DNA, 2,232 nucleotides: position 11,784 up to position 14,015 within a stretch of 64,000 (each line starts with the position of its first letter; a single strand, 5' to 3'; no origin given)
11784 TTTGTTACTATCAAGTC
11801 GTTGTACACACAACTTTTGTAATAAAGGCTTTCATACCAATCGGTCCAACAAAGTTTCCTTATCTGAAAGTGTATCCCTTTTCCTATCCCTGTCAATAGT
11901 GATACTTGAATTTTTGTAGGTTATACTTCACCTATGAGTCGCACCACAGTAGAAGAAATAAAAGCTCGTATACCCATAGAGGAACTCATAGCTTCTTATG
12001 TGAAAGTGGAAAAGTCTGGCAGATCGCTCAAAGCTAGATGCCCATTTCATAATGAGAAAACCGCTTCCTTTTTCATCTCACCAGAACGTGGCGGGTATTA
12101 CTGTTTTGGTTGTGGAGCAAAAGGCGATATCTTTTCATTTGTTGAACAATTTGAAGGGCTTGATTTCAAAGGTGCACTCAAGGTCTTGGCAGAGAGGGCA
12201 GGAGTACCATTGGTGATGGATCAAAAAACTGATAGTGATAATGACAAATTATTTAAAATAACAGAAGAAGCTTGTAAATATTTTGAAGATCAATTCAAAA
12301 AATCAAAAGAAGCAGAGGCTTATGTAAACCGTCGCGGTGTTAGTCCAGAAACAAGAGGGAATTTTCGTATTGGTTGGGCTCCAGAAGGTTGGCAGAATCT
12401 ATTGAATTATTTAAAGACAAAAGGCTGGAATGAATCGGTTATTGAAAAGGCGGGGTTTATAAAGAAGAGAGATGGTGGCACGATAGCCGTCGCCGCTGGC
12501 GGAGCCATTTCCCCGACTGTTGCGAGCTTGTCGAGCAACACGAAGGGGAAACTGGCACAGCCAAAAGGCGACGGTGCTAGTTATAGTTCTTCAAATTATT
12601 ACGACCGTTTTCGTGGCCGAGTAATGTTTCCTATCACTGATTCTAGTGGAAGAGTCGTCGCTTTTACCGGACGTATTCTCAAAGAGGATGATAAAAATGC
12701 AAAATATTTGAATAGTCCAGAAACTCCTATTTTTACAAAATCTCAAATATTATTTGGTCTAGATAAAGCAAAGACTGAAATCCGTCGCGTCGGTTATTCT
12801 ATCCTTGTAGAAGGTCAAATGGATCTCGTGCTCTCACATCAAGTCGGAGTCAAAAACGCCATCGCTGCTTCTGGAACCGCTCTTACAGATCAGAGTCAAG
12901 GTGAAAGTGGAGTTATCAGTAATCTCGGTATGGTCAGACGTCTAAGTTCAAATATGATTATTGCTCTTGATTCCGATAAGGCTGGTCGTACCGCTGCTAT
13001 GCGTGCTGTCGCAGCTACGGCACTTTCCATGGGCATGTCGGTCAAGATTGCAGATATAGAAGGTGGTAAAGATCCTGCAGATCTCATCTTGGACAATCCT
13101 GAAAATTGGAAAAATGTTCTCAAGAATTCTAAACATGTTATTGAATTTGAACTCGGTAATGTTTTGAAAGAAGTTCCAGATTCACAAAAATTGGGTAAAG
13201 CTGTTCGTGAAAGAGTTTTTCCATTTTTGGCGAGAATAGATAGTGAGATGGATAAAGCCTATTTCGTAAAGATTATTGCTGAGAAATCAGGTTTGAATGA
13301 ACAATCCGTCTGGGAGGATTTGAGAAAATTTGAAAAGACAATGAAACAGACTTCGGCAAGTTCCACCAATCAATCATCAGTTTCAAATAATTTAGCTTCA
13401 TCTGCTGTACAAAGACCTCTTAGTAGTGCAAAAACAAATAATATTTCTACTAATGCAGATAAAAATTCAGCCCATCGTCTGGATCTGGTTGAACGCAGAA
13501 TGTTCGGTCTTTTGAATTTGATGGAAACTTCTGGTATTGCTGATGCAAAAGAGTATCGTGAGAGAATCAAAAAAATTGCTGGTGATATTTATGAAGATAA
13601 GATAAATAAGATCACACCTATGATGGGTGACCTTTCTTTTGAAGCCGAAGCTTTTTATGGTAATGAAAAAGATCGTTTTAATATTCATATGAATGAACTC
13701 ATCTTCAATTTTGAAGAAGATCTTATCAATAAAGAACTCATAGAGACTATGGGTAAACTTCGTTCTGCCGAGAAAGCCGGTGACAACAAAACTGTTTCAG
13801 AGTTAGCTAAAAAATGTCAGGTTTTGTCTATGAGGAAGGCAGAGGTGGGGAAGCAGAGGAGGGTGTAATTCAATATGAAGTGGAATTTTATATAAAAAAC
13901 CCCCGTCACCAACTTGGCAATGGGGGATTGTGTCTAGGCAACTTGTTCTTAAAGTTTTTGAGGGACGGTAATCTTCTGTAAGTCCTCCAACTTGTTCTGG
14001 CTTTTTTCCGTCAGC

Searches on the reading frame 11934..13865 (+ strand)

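Call 72: search_protein_families(library=pfam, proteins=[window:11934-13865:+], max_evalue=0.001)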
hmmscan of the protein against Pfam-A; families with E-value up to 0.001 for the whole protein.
window:11934-13865:+ (644 aa): 6 families
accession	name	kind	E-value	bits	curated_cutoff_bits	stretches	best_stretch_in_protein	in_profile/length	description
PF08275.17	DNAG_N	-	1.2e-38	132.5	26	2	215-280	64-128/128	DNA primase catalytic core, N-terminal domain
PF01807.25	Zn_ribbon_DnaG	-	7.9e-30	103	24.9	1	2-95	2-95/98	CHC2 zinc finger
PF13155.12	Toprim_2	-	2.3e-12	47.5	22.1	1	290-384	1-87/88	Toprim-like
PF13662.12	Toprim_4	-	5.7e-12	46.1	25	1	290-372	4-83/85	Toprim domain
PF01751.28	Toprim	-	5.3e-08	33.4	23.1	1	290-359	3-77/96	Toprim domain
PF13362.12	Toprim_3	-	0.00028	21.7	27.2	1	290-386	3-90/95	Toprim domain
